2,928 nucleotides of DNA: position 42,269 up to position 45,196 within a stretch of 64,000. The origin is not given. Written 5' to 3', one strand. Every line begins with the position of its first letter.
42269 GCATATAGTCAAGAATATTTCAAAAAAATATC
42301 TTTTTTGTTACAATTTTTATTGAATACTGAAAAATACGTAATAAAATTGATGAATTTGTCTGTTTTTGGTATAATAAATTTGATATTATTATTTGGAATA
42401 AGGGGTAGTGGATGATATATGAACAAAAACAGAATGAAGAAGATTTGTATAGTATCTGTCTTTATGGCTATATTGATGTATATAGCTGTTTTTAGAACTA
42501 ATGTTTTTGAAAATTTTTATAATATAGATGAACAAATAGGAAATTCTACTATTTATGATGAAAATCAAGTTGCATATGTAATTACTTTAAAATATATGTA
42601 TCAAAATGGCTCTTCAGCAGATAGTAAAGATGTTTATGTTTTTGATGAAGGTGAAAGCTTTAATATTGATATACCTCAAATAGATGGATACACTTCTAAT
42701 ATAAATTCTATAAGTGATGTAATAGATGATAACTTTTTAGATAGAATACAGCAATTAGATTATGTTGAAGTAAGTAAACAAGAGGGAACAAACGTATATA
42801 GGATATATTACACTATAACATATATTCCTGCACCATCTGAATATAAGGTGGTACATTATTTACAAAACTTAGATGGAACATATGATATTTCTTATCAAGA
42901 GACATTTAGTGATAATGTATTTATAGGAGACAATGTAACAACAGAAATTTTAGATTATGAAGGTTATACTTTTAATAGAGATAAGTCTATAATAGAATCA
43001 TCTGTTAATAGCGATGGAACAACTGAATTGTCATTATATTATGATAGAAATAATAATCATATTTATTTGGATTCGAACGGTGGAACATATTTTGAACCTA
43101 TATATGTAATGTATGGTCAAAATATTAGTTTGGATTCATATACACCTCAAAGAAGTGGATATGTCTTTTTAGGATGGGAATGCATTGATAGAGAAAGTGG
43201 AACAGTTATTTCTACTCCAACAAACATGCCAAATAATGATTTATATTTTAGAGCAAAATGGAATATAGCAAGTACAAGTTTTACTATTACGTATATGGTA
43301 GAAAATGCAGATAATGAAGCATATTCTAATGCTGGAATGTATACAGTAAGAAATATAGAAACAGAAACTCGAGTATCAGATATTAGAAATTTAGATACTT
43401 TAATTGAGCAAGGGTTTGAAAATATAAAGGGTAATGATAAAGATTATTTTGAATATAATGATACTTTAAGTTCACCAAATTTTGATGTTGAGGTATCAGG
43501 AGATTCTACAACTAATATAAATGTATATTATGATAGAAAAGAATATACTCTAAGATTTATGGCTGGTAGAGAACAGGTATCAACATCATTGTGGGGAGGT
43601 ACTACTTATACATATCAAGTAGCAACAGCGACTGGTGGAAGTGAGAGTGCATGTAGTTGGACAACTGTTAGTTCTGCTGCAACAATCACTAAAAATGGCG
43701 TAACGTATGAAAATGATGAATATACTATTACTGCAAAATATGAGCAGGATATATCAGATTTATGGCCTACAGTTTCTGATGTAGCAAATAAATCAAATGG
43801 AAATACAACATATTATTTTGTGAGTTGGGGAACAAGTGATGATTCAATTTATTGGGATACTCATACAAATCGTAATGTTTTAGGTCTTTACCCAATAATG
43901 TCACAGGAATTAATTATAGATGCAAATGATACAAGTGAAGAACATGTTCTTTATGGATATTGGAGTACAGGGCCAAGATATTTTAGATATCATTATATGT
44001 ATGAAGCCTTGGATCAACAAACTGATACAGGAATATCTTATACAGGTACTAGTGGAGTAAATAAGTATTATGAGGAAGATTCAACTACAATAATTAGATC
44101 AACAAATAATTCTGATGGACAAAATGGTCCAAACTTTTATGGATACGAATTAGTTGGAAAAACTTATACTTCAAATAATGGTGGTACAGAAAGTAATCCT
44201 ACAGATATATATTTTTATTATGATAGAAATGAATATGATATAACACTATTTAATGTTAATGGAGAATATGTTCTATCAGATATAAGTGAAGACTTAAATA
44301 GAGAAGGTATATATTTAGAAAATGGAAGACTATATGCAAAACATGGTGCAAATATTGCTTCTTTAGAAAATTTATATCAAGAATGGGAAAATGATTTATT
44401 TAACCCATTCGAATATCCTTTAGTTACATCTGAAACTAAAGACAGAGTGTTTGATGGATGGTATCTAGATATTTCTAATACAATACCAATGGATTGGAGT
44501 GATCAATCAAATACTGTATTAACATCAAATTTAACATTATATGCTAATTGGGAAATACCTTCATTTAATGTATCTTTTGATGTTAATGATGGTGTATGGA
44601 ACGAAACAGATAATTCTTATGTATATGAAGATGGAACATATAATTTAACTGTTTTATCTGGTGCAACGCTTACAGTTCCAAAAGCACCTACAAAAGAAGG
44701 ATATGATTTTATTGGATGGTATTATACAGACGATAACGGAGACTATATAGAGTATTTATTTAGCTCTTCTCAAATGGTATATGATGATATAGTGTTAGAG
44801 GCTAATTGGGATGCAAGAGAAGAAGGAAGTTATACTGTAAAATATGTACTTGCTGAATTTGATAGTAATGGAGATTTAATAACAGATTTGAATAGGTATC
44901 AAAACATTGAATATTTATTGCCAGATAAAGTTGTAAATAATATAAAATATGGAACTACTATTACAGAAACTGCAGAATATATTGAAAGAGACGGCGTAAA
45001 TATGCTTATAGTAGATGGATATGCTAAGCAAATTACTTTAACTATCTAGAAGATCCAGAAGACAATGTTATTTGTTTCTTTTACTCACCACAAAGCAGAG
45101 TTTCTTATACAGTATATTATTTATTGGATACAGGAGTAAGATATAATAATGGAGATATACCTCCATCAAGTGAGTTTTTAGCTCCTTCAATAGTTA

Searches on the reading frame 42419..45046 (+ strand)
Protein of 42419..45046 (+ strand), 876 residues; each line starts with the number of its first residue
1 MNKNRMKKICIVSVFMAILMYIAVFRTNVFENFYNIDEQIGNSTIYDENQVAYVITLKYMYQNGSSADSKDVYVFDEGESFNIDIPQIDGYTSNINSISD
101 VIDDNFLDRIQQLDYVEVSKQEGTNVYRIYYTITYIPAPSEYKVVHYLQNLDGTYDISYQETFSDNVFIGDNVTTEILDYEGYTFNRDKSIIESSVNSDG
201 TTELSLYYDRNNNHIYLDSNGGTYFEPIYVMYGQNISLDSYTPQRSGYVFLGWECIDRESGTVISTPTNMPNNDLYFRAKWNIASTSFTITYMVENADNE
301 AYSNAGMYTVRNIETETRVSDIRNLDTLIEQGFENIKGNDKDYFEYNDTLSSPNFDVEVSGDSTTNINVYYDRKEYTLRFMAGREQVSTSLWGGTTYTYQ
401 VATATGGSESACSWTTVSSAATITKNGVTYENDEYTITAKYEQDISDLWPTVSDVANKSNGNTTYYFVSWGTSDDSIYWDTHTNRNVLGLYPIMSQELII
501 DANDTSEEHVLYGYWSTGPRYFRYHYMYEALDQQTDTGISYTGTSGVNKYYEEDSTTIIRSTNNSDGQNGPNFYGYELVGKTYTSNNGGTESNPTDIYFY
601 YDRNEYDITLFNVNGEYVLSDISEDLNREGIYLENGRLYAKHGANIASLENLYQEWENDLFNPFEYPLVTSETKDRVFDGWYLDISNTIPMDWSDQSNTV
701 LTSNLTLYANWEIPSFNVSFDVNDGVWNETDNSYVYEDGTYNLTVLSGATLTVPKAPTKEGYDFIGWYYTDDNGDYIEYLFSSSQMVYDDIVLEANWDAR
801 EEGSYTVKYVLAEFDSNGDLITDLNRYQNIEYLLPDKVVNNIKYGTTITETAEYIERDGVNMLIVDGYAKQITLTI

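Call 57: search_protein_families(library=pfam, proteins=[window:42419-45046:+], max_evalue=0.00001)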
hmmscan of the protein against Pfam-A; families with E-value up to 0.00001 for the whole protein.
window:42419-45046:+ (876 aa): 1 family
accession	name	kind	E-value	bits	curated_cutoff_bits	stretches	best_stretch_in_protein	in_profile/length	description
PF09479.16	Flg_new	-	2.9e-18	66.2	27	2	717-795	2-64/65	Listeria-Bacteroides repeat domain (List_Bact_rpt)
